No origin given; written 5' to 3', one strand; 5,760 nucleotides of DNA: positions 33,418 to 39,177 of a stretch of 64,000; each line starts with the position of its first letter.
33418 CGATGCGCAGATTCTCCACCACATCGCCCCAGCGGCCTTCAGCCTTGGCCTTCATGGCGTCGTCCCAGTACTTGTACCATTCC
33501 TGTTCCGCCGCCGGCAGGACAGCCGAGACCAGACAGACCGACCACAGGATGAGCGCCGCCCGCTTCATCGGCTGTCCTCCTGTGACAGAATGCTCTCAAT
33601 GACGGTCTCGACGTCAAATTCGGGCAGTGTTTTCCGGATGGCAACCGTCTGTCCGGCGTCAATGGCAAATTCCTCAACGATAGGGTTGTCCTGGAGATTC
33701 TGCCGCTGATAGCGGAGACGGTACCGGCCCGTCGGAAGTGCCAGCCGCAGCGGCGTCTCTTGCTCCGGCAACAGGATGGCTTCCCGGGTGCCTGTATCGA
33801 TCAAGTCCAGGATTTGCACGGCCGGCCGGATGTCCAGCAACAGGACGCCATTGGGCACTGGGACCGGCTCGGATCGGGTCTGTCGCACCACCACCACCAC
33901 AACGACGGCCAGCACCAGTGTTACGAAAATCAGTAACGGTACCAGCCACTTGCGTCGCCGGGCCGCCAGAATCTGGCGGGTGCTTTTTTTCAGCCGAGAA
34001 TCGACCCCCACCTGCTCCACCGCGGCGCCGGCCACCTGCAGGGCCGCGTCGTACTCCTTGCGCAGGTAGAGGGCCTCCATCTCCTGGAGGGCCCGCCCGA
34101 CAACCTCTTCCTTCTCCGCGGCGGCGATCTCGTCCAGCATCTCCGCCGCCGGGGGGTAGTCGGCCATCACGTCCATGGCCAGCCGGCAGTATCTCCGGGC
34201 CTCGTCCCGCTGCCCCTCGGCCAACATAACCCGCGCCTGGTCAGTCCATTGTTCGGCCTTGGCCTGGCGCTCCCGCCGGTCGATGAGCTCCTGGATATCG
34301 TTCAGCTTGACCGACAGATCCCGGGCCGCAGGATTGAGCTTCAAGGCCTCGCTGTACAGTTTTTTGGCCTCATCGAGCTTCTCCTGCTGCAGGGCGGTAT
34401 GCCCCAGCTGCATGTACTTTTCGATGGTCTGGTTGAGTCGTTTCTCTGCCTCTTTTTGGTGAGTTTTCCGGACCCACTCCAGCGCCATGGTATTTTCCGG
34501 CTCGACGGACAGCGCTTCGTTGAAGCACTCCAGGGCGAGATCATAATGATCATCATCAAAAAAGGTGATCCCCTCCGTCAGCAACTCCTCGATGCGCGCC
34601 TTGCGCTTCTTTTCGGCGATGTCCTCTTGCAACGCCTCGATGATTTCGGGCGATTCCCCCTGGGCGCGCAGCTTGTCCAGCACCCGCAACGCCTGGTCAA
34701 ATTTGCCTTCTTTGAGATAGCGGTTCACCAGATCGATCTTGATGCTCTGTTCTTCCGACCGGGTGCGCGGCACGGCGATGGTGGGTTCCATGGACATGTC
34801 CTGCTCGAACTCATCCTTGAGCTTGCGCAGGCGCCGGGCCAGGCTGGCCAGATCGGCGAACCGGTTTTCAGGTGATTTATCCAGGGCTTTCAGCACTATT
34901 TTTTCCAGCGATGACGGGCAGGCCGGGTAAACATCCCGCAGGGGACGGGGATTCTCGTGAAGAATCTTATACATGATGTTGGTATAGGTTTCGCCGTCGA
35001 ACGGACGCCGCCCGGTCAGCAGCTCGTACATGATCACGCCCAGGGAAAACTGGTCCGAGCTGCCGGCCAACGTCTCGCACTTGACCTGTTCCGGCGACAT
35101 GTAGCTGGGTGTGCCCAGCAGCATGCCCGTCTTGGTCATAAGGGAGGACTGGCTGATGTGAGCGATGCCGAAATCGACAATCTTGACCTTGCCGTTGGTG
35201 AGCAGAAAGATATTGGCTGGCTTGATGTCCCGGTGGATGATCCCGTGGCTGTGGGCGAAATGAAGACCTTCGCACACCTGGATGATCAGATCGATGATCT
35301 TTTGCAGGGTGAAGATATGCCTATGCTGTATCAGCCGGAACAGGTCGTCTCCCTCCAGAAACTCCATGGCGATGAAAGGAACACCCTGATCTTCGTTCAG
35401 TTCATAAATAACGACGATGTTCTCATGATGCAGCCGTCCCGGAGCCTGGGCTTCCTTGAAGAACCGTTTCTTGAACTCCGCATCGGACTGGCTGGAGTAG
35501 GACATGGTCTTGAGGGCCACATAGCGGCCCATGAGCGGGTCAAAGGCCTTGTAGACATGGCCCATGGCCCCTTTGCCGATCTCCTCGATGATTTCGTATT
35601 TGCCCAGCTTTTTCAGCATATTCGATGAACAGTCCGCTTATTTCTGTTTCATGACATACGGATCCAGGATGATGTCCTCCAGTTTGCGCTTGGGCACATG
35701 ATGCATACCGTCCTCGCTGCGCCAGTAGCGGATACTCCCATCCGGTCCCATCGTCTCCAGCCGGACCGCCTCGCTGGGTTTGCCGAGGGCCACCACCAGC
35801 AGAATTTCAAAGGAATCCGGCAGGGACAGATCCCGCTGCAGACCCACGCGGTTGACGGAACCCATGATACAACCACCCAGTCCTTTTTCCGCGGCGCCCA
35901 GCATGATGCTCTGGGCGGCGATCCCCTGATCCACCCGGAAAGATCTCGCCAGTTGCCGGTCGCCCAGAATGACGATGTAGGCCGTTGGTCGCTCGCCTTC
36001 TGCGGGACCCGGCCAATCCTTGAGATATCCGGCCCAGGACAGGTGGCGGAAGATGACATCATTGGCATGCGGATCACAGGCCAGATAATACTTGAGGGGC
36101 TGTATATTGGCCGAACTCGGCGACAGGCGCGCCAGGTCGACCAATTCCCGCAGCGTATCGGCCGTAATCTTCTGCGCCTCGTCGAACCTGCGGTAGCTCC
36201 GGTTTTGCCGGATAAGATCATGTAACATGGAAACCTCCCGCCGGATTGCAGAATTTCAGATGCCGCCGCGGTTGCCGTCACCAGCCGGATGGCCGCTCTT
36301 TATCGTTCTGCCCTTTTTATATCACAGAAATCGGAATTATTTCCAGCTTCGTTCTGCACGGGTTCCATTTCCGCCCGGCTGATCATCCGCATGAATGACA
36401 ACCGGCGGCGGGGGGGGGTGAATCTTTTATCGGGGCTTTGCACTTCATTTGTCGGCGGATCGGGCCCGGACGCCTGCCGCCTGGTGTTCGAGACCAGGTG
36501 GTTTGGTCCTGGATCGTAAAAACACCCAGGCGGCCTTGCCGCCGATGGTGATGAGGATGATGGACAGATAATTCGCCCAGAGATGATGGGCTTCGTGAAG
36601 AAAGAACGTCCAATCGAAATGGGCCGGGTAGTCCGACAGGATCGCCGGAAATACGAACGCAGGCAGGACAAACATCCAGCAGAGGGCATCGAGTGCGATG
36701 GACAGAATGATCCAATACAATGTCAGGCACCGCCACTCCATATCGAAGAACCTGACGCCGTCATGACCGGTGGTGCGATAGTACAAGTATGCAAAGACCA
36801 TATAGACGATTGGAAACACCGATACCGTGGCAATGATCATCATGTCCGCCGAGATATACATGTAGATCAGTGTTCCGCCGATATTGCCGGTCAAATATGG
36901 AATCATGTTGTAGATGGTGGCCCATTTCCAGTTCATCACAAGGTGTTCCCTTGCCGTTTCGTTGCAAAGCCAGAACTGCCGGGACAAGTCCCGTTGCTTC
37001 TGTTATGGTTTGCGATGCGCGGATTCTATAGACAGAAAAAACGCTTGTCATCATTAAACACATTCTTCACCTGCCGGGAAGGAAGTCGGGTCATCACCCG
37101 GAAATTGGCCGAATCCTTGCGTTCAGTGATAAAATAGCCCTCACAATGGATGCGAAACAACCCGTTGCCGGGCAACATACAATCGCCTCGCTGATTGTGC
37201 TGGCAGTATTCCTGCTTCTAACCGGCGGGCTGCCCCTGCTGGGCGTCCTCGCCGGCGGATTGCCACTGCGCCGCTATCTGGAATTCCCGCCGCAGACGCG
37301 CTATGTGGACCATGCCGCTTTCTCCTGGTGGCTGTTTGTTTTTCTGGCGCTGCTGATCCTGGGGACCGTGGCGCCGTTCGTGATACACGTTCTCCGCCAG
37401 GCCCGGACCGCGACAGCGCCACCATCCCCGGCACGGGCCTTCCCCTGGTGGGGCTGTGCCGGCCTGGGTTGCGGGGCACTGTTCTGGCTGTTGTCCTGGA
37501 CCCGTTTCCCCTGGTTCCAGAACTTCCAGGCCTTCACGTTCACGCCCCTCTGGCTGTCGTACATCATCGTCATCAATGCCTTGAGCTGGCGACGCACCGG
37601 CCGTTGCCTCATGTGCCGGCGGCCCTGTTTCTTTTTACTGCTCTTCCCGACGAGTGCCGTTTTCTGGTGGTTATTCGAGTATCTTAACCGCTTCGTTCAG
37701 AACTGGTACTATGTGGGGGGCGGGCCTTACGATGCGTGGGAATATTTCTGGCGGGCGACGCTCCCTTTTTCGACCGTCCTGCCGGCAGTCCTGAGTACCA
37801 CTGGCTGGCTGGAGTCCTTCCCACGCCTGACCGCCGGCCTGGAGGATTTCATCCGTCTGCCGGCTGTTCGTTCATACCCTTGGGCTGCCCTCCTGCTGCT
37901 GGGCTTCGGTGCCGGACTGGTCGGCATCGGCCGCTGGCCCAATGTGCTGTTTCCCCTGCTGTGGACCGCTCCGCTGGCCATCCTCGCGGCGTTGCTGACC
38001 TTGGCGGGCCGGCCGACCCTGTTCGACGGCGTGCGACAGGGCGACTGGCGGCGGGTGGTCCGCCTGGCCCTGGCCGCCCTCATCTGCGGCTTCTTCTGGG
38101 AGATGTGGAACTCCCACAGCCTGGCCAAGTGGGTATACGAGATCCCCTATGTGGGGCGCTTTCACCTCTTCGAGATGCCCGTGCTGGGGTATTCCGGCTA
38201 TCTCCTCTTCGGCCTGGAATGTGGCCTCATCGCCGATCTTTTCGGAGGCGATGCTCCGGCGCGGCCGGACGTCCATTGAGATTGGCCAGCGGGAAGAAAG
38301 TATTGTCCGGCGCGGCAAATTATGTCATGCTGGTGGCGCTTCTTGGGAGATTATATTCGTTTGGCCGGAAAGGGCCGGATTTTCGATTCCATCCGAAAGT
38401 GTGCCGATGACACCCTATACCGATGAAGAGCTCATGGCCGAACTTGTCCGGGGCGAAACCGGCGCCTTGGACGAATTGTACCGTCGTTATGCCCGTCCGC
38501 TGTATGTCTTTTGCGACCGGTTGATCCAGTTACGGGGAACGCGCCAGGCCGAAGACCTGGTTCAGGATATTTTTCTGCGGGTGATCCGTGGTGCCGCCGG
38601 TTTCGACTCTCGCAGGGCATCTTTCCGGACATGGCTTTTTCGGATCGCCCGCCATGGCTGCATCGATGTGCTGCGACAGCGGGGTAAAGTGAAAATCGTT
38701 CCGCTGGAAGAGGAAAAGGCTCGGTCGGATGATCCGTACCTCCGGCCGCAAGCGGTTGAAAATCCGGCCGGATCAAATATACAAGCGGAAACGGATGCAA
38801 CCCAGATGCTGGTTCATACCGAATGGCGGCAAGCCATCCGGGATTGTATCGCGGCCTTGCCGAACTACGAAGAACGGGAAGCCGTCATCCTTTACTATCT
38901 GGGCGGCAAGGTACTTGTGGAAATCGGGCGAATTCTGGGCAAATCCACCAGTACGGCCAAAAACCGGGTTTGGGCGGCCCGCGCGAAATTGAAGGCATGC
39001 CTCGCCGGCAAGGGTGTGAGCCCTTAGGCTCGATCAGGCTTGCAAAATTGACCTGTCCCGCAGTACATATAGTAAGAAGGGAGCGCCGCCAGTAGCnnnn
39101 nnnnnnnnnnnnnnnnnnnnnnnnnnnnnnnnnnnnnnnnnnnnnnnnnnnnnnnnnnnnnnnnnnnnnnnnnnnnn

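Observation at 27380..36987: Minus-strand operon: membrane protein - nitroreductase - Ser/Thr kinase (TPR, TM, ectodomain) - periplasmic TPR protein - 1456-aa CSLREA/beta-helix/FG-GAP surface protein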

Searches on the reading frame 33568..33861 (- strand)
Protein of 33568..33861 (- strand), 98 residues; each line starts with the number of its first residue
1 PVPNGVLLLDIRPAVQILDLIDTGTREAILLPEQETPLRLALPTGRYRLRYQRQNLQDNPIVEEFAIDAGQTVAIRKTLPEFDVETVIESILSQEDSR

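Call 88: search_solved_structures(query=A8, max_evalue=10, show_alignments=2)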
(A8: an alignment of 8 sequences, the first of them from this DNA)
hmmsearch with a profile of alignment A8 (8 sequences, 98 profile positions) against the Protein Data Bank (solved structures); distinct sequences matched with E-value up to 10: 8.
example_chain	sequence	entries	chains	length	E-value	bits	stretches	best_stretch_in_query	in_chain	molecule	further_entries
4rzp_A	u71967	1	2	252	3.2e-05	27.2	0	49-96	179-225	Engineered Protein OR366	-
9c7v_B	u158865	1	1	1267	0.0024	21.2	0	41-76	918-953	BOS complex subunit NOMO2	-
6l0l_A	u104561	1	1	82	0.079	16.3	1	6-76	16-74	Hydra-1ubq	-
8bjj_B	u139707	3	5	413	0.21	14.9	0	46-90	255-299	Putative Adenylate cyclase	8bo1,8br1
8bji_B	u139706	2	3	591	0.52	13.7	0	46-88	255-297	Putative Adenylate cyclase,Profilin-1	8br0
8bjh_B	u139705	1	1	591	0.52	13.7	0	46-88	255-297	Putative Adenylate cyclase,Profilin-1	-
4qrk_A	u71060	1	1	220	1.1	12.6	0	19-53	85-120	Hypothetical protein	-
6pth_A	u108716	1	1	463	1.1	12.6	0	19-68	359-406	Beta sliding clamp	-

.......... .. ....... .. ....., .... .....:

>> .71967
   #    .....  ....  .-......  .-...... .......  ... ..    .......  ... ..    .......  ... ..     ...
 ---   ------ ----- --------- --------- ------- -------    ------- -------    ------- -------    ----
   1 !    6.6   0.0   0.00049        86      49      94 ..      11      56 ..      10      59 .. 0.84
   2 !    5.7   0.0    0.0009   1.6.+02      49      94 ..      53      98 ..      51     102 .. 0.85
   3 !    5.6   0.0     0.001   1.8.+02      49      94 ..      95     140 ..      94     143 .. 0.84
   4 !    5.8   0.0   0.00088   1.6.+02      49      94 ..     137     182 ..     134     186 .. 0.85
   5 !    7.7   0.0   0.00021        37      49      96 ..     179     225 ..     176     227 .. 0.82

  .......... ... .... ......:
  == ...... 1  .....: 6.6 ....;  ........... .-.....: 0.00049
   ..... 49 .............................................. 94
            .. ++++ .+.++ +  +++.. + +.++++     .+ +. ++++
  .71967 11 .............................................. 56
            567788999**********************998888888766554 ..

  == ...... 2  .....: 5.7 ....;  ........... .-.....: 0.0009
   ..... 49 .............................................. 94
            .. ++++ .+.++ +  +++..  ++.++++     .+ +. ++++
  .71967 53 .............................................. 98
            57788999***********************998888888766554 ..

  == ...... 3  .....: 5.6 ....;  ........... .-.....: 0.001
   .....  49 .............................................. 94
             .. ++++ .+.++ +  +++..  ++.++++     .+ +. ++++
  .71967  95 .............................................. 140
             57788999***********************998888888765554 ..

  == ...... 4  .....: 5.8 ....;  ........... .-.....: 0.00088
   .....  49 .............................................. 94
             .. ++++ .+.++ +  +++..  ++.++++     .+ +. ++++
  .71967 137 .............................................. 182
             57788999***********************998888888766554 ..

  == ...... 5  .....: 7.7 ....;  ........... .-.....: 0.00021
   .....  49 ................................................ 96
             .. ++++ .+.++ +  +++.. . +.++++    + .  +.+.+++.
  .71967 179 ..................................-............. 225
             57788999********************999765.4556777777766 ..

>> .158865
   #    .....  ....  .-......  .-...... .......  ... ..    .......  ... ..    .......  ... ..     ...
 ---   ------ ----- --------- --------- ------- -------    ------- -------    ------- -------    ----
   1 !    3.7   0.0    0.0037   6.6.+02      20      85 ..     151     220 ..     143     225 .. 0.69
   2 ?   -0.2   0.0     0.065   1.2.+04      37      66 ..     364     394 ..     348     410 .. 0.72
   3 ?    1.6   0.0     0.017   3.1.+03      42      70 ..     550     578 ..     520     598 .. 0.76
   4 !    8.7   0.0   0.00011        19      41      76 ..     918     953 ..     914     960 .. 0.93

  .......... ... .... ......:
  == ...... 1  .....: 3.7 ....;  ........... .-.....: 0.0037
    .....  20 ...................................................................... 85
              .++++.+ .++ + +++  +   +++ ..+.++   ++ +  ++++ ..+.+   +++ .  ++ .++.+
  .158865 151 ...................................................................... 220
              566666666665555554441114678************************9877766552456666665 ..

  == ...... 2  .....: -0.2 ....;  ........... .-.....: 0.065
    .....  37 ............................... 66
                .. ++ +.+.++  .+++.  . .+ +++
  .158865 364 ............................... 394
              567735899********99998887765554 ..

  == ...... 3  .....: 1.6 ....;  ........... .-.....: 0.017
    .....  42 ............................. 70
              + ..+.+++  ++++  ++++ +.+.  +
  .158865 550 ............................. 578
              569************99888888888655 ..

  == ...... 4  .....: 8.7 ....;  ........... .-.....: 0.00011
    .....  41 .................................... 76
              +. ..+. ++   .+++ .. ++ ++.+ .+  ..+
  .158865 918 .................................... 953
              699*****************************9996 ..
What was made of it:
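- Its only match is a weak CarboxypepD_reg/NOMO-like signal (call 88).
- Tried and rejected: The kinase ectodomain profile gave only a weak CarboxypepD_reg/NOMO-like signal (call 88).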

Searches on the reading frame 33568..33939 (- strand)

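Call 42: search_protein_families(library=ncbifam, proteins=[window:33568-33939:-], max_evalue=5)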
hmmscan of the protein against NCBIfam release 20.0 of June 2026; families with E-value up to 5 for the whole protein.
window:33568-33939:- (124 aa): 0 families

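Call 43: search_protein_families(library=pfam, proteins=[window:33568-33939:-], max_evalue=5)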
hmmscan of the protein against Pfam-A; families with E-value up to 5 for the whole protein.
window:33568-33939:- (124 aa): 1 family
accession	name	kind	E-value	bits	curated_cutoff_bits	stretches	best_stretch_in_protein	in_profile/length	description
PF19167.5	DUF5849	-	0.61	10.2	26.9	1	4-79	7-68/200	Family of unknown function (DUF5849)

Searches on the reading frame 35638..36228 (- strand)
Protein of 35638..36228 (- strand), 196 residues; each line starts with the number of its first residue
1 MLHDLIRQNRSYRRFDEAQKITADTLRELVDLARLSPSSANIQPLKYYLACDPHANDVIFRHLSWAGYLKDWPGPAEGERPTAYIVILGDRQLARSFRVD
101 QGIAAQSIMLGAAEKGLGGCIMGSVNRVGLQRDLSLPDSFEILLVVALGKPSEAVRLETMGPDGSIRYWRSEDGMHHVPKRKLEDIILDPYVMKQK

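Call 4: search_protein_families(library=pfam, proteins=[window:35638-36228:-], max_evalue=0.01)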
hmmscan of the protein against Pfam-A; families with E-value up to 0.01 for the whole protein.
window:35638-36228:- (196 aa): 2 families
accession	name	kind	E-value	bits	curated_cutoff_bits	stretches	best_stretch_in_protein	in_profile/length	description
PF00881.29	Nitroreductase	-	5.9e-22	79.1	23.5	1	6-150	1-167/167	Nitroreductase family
PF14512.11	TM1586_NiRdase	-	7.8e-08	32.6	27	1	82-155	67-137/215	Putative TM nitroreductase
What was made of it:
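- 35638..36228 (-): Nitroreductase-family protein, 196 aa, 18 bp upstream of the kinase. It is an accessory gene specific to one sub-clade, not part of the conserved core. PF00881 E 6e-22 (call 4).
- Checked: 35638-36228: nitroreductase, PF00881, E 6e-22 (call 4).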

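Call 5: search_protein_families(library=ncbifam, proteins=[window:35638-36228:-], max_evalue=0.01)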
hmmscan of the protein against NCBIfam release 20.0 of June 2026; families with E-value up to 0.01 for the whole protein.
window:35638-36228:- (196 aa): 6 families
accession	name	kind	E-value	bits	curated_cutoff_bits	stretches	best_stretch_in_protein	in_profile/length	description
NF008275.0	PRK11053.1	equivalog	1.3e-09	37.9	227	1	4-59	5-60/217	oxygen-insensitive NAD(P)H nitroreductase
NF008033.1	PRK10765.1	equivalog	2e-08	33.9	223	1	99-154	106-163/240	oxygen-insensitive NADPH nitroreductase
NF003768.0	PRK05365.1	equivalog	2.3e-07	30.5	152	1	3-64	15-75/200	malonic semialdehyde reductase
TIGR02476.1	BluB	equivalog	1.1e-06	28.2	150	1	86-154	115-183/205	5,6-dimethylbenzimidazole synthase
TIGR03553.1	F420_FbiB_CTERM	equivalog_domain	0.00017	21.4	249.55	1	96-155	118-179/194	F420 biosynthesis protein FbiB, C-terminal domain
NF009810.0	PRK13294.1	equivalog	0.0002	20.4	304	1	96-156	373-435/449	coenzyme F420-0:L-glutamate ligase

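Call 104: search_protein_families(library=padloc, proteins=[window:35638-36228:-], max_evalue=0.001)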
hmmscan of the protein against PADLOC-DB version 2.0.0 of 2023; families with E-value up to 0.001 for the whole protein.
window:35638-36228:- (196 aa): 0 families

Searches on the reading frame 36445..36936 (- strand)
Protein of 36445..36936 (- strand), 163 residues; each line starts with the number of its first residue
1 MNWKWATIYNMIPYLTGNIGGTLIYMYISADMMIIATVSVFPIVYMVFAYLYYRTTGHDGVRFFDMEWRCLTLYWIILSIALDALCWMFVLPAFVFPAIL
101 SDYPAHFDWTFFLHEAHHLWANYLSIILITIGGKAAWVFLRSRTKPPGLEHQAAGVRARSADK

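Call 4: search_protein_families(library=pfam, proteins=[window:36445-36936:-], max_evalue=0.01)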
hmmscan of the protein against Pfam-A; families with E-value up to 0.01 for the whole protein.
window:36445-36936:- (163 aa): 0 families

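Call 5: search_protein_families(library=ncbifam, proteins=[window:36445-36936:-], max_evalue=0.01)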
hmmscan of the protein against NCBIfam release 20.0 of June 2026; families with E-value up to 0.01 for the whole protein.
window:36445-36936:- (163 aa): 0 families

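Call 104: search_protein_families(library=padloc, proteins=[window:36445-36936:-], max_evalue=0.001)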
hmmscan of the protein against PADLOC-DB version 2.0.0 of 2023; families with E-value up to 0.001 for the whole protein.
window:36445-36936:- (163 aa): 0 families
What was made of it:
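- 36445..36936 (-): 163-aa hydrophobic ORF, annotated as a hypothetical protein. It is not part of the module. It has no family hit (calls 4, 5, 104).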

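Call 105: list_cluster_members(proteins=[window:36445-36936:-, window:33565-35619:-, window:35638-36228:-, P0001, P0129])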
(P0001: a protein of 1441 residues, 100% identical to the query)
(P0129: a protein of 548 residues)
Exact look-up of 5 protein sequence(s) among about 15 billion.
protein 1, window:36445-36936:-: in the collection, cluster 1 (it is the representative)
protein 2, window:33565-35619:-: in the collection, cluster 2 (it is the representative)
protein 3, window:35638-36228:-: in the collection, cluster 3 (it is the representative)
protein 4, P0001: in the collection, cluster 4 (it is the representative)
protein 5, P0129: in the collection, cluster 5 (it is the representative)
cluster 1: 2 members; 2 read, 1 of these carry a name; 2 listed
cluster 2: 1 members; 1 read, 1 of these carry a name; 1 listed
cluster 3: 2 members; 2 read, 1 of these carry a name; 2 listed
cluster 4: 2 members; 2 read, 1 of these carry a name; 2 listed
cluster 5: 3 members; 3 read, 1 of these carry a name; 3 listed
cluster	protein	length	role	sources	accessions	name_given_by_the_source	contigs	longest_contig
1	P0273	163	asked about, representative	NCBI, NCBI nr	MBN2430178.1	MAG: hypothetical protein JXQ27_01825 [Acidobacteria bacterium] | hypothetical protein [Acidobacteriota bacterium]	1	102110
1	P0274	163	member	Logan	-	-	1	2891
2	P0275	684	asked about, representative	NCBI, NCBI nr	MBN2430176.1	MAG: protein kinase [Acidobacteria bacterium] | protein kinase [Acidobacteriota bacterium]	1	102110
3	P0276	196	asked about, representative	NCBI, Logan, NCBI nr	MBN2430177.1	MAG: nitroreductase family protein [Acidobacteria bacterium] | nitroreductase family protein [Acidobacteriota bacterium]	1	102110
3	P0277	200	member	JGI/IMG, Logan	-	-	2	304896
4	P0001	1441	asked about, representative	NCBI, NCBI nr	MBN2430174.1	MAG: VCBS repeat-containing protein [Acidobacteria bacterium] | VCBS repeat-containing protein [Acidobacteriota bacterium]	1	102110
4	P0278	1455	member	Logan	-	-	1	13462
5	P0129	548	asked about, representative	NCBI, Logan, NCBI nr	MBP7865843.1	MAG: hypothetical protein KA419_07815 [Acidobacteria bacterium] | hypothetical protein [Acidobacteriota bacterium]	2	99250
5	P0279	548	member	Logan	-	-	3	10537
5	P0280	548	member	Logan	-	-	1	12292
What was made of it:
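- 36445..36936 (-): NCBI lists it as MBN2430178.1 (call 105).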

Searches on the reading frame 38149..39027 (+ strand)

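Call 9: search_protein_families(library=pfam, proteins=[window:38149-39027:+], max_evalue=0.001)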
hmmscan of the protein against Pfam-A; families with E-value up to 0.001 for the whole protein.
window:38149-39027:+ (292 aa): 4 families
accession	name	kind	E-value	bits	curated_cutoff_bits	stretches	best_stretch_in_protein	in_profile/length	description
PF04542.20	Sigma70_r2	-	5.9e-18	64.9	24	1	110-180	1-70/71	Sigma-70 region 2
PF08281.18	Sigma70_r4_2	-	1.5e-07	31.4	25.7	1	227-281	1-54/54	Sigma-70, region 4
PF04545.22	Sigma70_r4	-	7.2e-06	25.9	24.1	1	241-282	8-49/50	Sigma-70, region 4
PF07638.17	Sigma70_ECF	-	0.00052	20.4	21.1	0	96-283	8-181/185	ECF sigma factor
